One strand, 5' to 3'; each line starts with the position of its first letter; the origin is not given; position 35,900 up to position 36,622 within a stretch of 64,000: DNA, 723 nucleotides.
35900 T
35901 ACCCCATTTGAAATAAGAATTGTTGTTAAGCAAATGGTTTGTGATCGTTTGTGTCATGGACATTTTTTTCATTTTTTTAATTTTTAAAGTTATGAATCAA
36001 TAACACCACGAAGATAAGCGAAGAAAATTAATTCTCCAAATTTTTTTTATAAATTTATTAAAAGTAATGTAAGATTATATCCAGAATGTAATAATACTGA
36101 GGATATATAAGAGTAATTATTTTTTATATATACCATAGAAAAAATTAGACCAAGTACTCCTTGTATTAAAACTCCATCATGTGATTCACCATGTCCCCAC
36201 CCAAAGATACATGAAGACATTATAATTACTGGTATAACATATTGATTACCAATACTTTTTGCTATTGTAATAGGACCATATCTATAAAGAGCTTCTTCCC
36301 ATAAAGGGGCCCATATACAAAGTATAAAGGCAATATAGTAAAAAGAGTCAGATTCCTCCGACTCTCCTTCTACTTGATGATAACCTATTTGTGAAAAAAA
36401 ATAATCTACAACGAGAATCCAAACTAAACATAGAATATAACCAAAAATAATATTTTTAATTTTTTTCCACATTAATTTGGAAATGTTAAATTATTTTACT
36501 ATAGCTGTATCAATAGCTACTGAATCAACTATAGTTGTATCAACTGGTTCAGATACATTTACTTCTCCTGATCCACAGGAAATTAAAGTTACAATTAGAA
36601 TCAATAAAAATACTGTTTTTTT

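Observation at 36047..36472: Minimal CPBP/Abi intramembrane metalloprotease in a phage late region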

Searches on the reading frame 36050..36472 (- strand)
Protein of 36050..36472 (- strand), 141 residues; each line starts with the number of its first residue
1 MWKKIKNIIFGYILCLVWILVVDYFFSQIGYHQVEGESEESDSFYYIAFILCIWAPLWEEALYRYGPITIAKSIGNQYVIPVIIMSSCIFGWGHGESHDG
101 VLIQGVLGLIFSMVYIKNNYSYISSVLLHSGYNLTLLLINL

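Call 3: search_protein_families(library=pfam, proteins=[window:36050-36472:-], max_evalue=1)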
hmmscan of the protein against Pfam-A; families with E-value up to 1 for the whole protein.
window:36050-36472:- (141 aa): 1 family
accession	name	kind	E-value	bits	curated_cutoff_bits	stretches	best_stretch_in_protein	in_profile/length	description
PF02517.21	Rce1-like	-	1.6e-12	48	22.4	1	44-134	4-92/93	Type II CAAX prenyl endopeptidase Rce1-like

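Call 4: search_protein_families(library=phrogs, proteins=[window:36050-36472:-], max_evalue=1)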
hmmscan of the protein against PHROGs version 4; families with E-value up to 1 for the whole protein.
window:36050-36472:- (141 aa): 1 family
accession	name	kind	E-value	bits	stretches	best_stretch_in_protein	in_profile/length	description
phrog_15037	-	unknown function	0.68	10.4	0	2-33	65-96/167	-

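Call 5: search_protein_families(library=ncbifam, proteins=[window:36050-36472:-], max_evalue=1)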
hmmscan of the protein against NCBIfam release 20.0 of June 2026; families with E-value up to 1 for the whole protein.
window:36050-36472:- (141 aa): 2 families
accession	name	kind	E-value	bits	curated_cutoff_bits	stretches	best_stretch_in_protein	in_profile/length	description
NF033192.3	CPBP_JDVT_MrtJ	equivalog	0.00013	22.6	75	1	49-138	2-97/98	JDVT-CTERM system glutamic-type intramembrane protease MrtJ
NF007615.0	PRK10263.1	equivalog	0.15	9.6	1566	1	77-101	83-107/1355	DNA translocase FtsK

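Call 10: search_dna_similar(query=window:36050-36472:-, collection=phages, mode=protein, max_rows=30, max_evalue=0.01)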
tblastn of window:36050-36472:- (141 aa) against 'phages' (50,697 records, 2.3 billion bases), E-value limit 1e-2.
No match.

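Call 13: find_homologous_proteins(query=window:36050-36472:-, max_evalue=0.001)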
Query window:36050-36472:- (141 aa): 41 proteins with E <= 0.001 among 52 candidates.
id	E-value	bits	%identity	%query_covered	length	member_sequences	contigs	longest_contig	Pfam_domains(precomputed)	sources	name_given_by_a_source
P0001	7.2e-78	278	87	100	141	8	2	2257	PF02517.22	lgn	-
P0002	1.2e-63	231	72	99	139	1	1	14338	PF02517.22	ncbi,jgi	jgi:membrane protease YdiL (CAAX protease family)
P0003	9.0e-63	229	73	99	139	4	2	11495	PF02517.22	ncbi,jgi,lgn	jgi:membrane protease YdiL (CAAX protease family)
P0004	4.5e-62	226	70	98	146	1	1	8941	PF02517.22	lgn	-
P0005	3.1e-61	224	69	99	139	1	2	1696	PF02517.22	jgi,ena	jgi:membrane protease YdiL (CAAX protease family)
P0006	3.7e-60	220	69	97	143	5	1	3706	PF02517.22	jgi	jgi:membrane protease YdiL (CAAX protease family)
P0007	2.6e-59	217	69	99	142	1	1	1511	PF02517.22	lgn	-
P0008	2.5e-36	143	53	96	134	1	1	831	PF02517.22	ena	-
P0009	1.3e-33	134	47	96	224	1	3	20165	PF02517.22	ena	-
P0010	1.5e-33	134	50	93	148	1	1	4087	PF02517.22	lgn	-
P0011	2.3e-33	133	51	99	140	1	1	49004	PF02517.22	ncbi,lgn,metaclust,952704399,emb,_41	metaclust:\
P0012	2.2e-32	130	46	96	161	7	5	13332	PF02517.22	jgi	jgi:membrane protease YdiL (CAAX protease family)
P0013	6.1e-32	128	48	96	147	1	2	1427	PF02517.22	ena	-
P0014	1.0e-31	128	45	96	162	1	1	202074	PF02517.22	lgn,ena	-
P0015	4.2e-31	126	46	96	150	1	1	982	PF02517.22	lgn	-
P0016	7.3e-31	125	52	92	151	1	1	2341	PF02517.22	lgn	-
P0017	1.3e-30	124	44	96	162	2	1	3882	PF02517.22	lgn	-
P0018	1.9e-30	124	43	94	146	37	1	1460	PF02517.22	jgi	-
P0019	4.2e-30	123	49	98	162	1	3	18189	PF02517.22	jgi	jgi:hypothetical protein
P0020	1.2e-29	121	42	97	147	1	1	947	PF02517.22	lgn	-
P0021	4.0e-29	119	46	96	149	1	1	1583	PF02517.22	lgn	-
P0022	7.3e-29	119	46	94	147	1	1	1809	PF02517.22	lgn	-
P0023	2.7e-28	117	43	95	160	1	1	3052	PF02517.22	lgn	-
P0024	5.9e-28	116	46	94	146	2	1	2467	PF02517.22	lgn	-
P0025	2.6e-27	113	47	93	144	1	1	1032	PF02517.22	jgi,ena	jgi:membrane protease YdiL (CAAX protease family)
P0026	4.5e-27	113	43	91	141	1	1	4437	PF02517.22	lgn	-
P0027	1.4e-26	111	59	62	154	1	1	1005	PF02517.22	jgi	jgi:membrane protease YdiL (CAAX protease family)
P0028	2.0e-26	111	43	97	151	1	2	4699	PF02517.22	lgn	-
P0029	3.4e-26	110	45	90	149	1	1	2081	PF02517.22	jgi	jgi:membrane protease YdiL (CAAX protease family)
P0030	5.5e-26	109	43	96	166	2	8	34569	PF02517.22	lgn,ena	-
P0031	5.7e-26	109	45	94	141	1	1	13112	PF02517.22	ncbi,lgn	-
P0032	3.1e-23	100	47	94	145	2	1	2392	PF02517.22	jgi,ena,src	-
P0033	4.7e-23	100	57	60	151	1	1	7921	PF02517.22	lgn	-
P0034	9.3e-22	95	42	93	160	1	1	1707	PF02517.22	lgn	-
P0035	8.0e-21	92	51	60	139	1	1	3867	PF02517.22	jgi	jgi:hypothetical protein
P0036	5.7e-20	90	53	60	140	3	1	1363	PF02517.22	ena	-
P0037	5.5e-18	83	51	57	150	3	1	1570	PF02517.22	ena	-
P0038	2.6e-16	78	38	92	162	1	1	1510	PF02517.22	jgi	-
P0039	7.4e-14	70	31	92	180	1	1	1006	PF02517.22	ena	-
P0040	8.6e-14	70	33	96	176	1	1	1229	PF02517.22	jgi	jgi:hypothetical protein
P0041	4.8e-13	67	35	92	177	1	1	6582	PF02517.22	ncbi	-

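Call 14: find_related_loci(query=window:36050-36472:-, collection=viral_contigs, flank=6000)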
Query window:36050-36472:- (141 aa) in viral_contigs; peptide patterns used: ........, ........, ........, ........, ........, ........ (x = any residue, [..] = any of these).
14 stretches matched a pattern; 2 encode a relative of the query (tblastn E <= 1e-3); 2 distinct loci.
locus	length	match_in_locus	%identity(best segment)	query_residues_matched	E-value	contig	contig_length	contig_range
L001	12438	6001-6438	45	1-139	3e-36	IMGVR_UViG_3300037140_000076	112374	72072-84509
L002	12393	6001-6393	39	4-136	1e-29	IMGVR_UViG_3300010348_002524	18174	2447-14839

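Call 15: find_encoding_contigs(protein=P0002, flank=6000, max_places=3)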
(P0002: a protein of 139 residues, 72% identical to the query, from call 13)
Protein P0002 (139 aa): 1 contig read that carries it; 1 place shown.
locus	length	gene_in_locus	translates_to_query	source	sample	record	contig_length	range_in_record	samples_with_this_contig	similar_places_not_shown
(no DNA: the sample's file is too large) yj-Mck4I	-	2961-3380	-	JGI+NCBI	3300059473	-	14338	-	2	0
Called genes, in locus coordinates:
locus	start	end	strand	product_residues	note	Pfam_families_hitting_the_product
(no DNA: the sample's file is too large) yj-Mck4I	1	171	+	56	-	?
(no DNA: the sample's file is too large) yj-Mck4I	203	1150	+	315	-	-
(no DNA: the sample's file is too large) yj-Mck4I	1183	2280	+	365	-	-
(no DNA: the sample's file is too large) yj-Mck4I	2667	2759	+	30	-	-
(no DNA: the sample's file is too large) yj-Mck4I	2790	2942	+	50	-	-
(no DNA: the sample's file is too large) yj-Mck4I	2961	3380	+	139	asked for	PF02517:Rce1-like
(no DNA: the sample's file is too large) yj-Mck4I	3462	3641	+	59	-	-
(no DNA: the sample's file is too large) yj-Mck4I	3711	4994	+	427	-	-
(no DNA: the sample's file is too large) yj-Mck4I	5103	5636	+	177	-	-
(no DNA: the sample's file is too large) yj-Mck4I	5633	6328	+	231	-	PF25702:CrAss_Ring_2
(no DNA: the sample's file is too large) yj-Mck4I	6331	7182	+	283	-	PF24228:CrAss_Ring_1 (weak)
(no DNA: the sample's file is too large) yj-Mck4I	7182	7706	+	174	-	PF01145:Band_7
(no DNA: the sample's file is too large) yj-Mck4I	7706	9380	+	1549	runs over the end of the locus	-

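Call 16: find_encoding_contigs(protein=P0011, flank=6000, max_places=3)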
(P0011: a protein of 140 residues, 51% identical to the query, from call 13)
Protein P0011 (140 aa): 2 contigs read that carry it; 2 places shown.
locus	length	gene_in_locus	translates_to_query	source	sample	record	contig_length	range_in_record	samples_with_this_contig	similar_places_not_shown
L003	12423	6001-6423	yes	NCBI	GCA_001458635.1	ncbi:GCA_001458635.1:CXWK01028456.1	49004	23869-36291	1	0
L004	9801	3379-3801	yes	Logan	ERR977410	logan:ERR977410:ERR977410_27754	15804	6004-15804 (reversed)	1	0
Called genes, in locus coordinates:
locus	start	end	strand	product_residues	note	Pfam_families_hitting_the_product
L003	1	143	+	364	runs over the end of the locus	-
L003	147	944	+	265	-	-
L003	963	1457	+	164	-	-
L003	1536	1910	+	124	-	-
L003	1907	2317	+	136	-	PF23140:Gp80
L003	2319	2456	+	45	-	-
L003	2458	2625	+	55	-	-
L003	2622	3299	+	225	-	-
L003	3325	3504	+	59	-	-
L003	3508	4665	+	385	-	-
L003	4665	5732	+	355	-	-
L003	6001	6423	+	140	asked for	PF02517:Rce1-like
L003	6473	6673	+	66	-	-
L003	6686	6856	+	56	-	-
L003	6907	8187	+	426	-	-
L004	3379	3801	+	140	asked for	PF02517:Rce1-like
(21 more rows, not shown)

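Call 17: find_encoding_contigs(protein=P0014, flank=6000, max_places=3)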
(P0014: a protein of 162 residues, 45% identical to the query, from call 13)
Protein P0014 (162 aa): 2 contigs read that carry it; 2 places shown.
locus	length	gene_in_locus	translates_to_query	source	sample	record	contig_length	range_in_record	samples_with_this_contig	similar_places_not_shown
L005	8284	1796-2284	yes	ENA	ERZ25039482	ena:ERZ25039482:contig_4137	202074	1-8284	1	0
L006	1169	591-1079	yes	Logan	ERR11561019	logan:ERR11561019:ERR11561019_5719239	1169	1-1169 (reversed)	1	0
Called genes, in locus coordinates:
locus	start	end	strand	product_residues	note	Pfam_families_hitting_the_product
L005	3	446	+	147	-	?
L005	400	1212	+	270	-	PF05679:CHGN (faint), PF00535:Glycos_transf_2 (faint), PF02709:Glyco_transf_7C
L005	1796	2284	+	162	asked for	PF02517:Rce1-like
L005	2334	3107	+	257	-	PF00535:Glycos_transf_2, PF13641:Glyco_tranf_2_3 (weak)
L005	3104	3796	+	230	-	PF25342:GT_PLOD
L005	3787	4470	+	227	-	PF00132:Hexapep (faint), PF17836:PglD_N, PF25087:GMPPB_C (faint)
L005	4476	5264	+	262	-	PF05721:PhyH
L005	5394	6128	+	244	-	PF01041:DegT_DnrJ_EryC1 (weak)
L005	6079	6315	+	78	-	-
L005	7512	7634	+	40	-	-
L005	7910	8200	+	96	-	-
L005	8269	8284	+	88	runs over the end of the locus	-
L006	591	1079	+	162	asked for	PF02517:Rce1-like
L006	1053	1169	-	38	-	?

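Call 32: predict_structure(alignment_id=A1)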
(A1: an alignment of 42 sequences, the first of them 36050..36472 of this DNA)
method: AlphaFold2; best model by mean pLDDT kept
length: 141 residues; sequences in the alignment: 42
mean_pLDDT: 93.7   pTM: 0.87
mean pLDDT of the five models: 93.7, 93.3, 93.3, 92.7, 92.6
residues with pLDDT >= 90: 121; 70-90: 11; 50-70: 8; < 50: 1
segments of 3 or more residues with pLDDT < 50: none
pLDDT, mean of each block of 10 residues (from residue 1): 98 98 94 62 92 98 99 98 98 89 97 98 99 94 64
secondary structure, 60 per line:
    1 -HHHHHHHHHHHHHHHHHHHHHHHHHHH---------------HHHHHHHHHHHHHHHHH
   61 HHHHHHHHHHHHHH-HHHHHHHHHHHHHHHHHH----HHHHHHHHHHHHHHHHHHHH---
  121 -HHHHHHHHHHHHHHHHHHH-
elements in order: H2-28 H44-74 H76-93 H98-117 H122-140

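Call 35: search_solved_structures(query=A1, max_evalue=1, show_alignments=2)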
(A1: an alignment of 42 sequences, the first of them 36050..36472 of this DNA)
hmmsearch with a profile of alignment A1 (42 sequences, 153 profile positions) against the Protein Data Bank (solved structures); distinct sequences matched with E-value up to 1: 0.

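Call 36: fold_search(model_id=the predicted structure, library=pdb)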
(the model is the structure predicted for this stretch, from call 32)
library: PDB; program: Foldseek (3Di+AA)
matches with E <= 10: 32; with E <= 0.001: 0
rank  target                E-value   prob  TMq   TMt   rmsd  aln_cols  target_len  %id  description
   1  2khm_MODEL_1_A        2.2e+00  0.20  0.34  0.34  10.7       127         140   16  Structure of the C-terminal non-repetitive domain of the spider dragline silk protein ADF-3 (released 2010-04-14)
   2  6ssr_C                3.0e+00  0.08  0.23  0.25  14.5       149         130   13  Crystal structure of Human Microsomal Glutathione S-Transferase 2 at 3.8 Angstroms resolution (released 2021-02-03)
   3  8j7y_A                3.3e+00  0.06  0.22  0.13  16.4       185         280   15  Cryo-EM structure of hZnT7DeltaHis-loop-Fab complex in zinc-bound state, determined in outward-facing conformation (released 2023-09-20)
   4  7y5h_A                3.9e+00  0.06  0.24  0.14  16.0       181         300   10  Cryo-EM structure of a eukaryotic ZnT8 at a low pH (released 2022-12-14)
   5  6ssu_B                4.1e+00  0.06  0.22  0.22  11.2       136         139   17  Crystal structure of Human Microsomal Glutathione S-Transferase 2 in complex with co-substrate Glutathione (released 2021-02-03)
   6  8a1y_D                4.3e+00  0.12  0.29  0.23   6.6       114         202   16  Sodium pumping NADH-quinone oxidoreductase with inhibitor HQNO (released 2023-06-14)
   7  6ssr_A                4.7e+00  0.07  0.24  0.24  12.1       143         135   13  Crystal structure of Human Microsomal Glutathione S-Transferase 2 at 3.8 Angstroms resolution (released 2021-02-03)
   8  6sss_C                4.7e+00  0.06  0.24  0.25  14.0       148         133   13  Crystal structure of Human Microsomal Glutathione S-Transferase 2 (released 2021-02-03)
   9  6sss_D                4.7e+00  0.04  0.19  0.20  11.0       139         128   18  Crystal structure of Human Microsomal Glutathione S-Transferase 2 (released 2021-02-03)
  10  6sss_F                4.7e+00  0.04  0.19  0.20  11.0       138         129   18  Crystal structure of Human Microsomal Glutathione S-Transferase 2 (released 2021-02-03)
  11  6ww7_F                5.0e+00  0.08  0.24  0.30   7.5       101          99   12  Structure of the human ER membrane protein complex in a lipid nanodisc (released 2020-05-27)
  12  6ssu_A                5.0e+00  0.07  0.24  0.24  12.4       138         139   12  Crystal structure of Human Microsomal Glutathione S-Transferase 2 in complex with co-substrate Glutathione (released 2021-02-03)
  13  6dg6_F                5.0e+00  0.06  0.20  0.25   8.9       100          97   13  Structure of a de novo designed Interleukin-2/Interleukin-15 mimetic (released 2019-01-16)
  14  6ssr_B                5.5e+00  0.06  0.24  0.25  12.2       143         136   13  Crystal structure of Human Microsomal Glutathione S-Transferase 2 at 3.8 Angstroms resolution (released 2021-02-03)
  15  7vq3_A                6.1e+00  0.07  0.30  0.14  16.3       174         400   16  The apo-state AtALMT1 structures at pH 5 (ALMT1apo/pH5) (released 2021-12-01)
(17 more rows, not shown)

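Call 37: fold_search(model_id=the predicted structure, library=viral)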
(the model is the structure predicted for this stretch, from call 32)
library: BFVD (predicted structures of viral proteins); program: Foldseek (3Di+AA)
matches with E <= 10: 80; with E <= 0.001: 0
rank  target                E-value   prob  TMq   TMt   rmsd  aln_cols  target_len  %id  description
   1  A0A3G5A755            1.8e-02  1.00  0.57  0.41   5.0       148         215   21  CAAX prenyl protease 2/Lysostaphin resistance protein A-like domain-containing protein [Homavirus sp.]
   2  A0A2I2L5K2            2.6e-02  1.00  0.52  0.46   6.8       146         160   22  CAAX prenyl protease [Orpheovirus IHUMI-LCC2]
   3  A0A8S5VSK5            3.9e-02  1.00  0.68  0.38   4.0       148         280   18  (no name in the UniProt tables at hand)
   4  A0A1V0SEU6            4.1e-02  0.99  0.49  0.33  13.8       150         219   19  CAAX protease family protein [Hokovirus HKV1]
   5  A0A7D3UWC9            4.8e-02  1.00  0.50  0.36   6.0       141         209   18  CAAX protease [Fadolivirus FV1/VV64]
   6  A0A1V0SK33            7.5e-02  1.00  0.59  0.42  10.6       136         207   14  CAAX protease family protein [Klosneuvirus KNV1]
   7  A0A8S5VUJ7            2.5e-01  1.00  0.71  0.41   3.7       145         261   19  (no name in the UniProt tables at hand)
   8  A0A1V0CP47            7.2e-01  0.84  0.51  0.36   6.7       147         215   16  (no name in the UniProt tables at hand)
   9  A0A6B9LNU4            7.5e-01  0.30  0.29  0.36  10.1       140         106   13  Uncharacterized protein [Acinetobacter phage vB_AbaM_Kimel]
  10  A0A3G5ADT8            9.7e-01  0.90  0.62  0.43   5.2       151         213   15  Uncharacterized protein [Satyrvirus sp.]
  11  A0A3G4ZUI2            1.1e+00  0.69  0.49  0.36   6.2       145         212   14  Uncharacterized protein [Edafosvirus sp.]
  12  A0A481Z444            1.1e+00  0.47  0.43  0.36  12.0       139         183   22  Uncharacterized protein [Pithovirus LCPAC101]
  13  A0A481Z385            1.2e+00  0.66  0.48  0.22  13.3       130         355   22  Uncharacterized protein [Pithovirus LCPAC101]
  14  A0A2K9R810            1.2e+00  0.18  0.25  0.28  11.4       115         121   10  (no name in the UniProt tables at hand)
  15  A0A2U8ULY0            1.7e+00  0.21  0.27  0.38  10.5        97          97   13  (no name in the UniProt tables at hand)
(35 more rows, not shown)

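Call 40: find_encoding_contigs(protein=P0003, flank=4000, max_places=2)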
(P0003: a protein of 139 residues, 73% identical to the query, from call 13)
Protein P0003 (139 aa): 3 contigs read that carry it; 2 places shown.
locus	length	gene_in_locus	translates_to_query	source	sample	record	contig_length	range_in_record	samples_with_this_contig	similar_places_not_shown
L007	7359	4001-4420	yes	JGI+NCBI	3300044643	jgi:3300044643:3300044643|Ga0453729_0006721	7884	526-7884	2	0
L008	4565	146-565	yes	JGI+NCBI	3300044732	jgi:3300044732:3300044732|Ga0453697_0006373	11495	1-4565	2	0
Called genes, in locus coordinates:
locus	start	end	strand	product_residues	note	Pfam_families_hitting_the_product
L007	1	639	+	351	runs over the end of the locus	-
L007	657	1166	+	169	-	-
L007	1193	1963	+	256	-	-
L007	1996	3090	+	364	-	-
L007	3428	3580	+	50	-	-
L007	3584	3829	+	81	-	-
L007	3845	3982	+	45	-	-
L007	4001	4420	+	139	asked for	PF02517:Rce1-like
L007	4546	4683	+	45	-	-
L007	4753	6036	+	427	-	-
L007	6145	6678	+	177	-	-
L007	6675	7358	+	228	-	?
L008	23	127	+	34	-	-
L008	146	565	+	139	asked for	PF02517:Rce1-like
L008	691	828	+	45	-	-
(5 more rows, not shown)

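Call 41: find_encoding_contigs(protein=P0004, flank=4000, max_places=2)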
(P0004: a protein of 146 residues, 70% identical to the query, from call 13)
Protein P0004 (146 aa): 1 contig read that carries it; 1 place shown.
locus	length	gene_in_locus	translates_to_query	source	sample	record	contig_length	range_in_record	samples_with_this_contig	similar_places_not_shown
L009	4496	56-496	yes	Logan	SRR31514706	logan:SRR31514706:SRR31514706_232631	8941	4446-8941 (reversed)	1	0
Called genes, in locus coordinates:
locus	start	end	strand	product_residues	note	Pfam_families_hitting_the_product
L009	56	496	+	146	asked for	PF02517:Rce1-like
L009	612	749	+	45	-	-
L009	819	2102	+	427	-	-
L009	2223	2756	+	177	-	-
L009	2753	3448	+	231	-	PF25702:CrAss_Ring_2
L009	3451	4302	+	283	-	-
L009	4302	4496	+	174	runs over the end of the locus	PF01145:Band_7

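Call 42: find_encoding_contigs(protein=P0001, flank=4000, max_places=2)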
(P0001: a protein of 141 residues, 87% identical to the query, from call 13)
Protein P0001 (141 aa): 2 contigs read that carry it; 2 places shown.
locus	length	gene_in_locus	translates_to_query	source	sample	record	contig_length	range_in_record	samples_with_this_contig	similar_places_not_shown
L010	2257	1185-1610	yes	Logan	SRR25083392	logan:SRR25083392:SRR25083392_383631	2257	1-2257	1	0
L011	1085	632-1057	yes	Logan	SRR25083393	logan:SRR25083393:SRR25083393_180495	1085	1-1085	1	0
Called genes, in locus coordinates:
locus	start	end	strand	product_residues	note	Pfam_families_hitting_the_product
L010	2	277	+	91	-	?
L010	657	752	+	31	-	-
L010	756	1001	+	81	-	-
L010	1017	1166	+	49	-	-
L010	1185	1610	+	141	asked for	PF02517:Rce1-like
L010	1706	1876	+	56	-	-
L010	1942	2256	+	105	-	?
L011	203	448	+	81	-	-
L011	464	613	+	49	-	-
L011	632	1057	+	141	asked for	PF02517:Rce1-like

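Call 45: find_related_loci(query=A1, collection=viral_contigs, flank=5000)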
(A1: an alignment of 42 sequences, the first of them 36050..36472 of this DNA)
Query A1 (141 aa) in viral_contigs; peptide patterns used: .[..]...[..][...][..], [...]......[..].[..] (x = any residue, [..] = any of these).
32 stretches matched a pattern; 8 encode a relative of the query (tblastn E <= 1e-3); 8 distinct loci.
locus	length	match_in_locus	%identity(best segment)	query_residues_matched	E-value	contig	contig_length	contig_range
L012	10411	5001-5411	68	4-140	2e-63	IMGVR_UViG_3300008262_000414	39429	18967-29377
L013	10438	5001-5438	45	1-139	9e-36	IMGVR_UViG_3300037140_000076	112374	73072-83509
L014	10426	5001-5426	43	4-138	8e-34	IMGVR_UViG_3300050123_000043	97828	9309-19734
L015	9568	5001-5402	43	4-136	4e-30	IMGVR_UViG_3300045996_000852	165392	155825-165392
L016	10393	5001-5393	39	4-136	4e-29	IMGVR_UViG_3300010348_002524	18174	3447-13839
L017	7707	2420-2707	53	47-139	5e-27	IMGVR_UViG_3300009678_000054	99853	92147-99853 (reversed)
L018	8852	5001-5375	44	3-134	5e-27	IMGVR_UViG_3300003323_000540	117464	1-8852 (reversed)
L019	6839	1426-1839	33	3-133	3e-20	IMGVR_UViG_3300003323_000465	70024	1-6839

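Call 46: find_related_loci(query=A1, collection=genome_contigs, flank=5000)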
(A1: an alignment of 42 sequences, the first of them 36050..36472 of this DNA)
Query A1 (141 aa) in genome_contigs; peptide patterns used: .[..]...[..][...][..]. (x = any residue, [..] = any of these).
139 stretches matched a pattern; 8 encode a relative of the query (tblastn E <= 1e-3); 8 distinct loci.
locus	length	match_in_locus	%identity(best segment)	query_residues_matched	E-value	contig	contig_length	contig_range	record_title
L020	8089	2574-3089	31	1-137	2e-20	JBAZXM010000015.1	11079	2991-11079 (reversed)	MAG: Candidatus Paceibacterota bacterium isolate SO_2017_GW1_56 NODE_22001_length_11079_cov_1.101443_OW334_2017, whole g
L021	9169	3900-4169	46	49-138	5e-19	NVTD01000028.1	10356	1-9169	MAG: Candidatus Wolfebacteria bacterium isolate NORP124 Contig_source1383C_10293, whole genome shotgun sequence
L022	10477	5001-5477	31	5-138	1e-17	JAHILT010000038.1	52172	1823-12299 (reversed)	MAG: Patescibacteria group bacterium isolate KR13_N2.mb.37 KR13_N2.mb.37_k141_220600, whole genome shotgun sequence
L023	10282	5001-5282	29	53-133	7e-6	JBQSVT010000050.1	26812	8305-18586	Specibacter sp. AOP5-B1-6 AOP5-B1-6_50, whole genome shotgun sequence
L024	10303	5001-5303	26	28-133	2e-4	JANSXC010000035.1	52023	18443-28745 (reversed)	MAG: bacterium isolate bin.15 k141_185206_length_52023_cov_16.9929, whole genome shotgun sequence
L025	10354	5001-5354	26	2-119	3e-5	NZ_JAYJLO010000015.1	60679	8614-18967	Bacillus sp. Brlt_9 15, whole genome shotgun sequence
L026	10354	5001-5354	25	2-119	4e-5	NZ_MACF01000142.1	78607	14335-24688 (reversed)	Bacillus mobilis strain 0711P9-1 contig9, whole genome shotgun sequence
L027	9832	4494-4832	25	7-119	7e-5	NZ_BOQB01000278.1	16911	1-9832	Bacillus sanguinis strain BML-BC004 BML-BC004_contig_278, whole genome shotgun sequence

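Call 54: search_protein_families(library=padloc, proteins=[window:36050-36472:-], max_evalue=1)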
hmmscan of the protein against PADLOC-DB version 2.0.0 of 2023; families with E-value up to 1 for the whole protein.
window:36050-36472:- (141 aa): 0 families
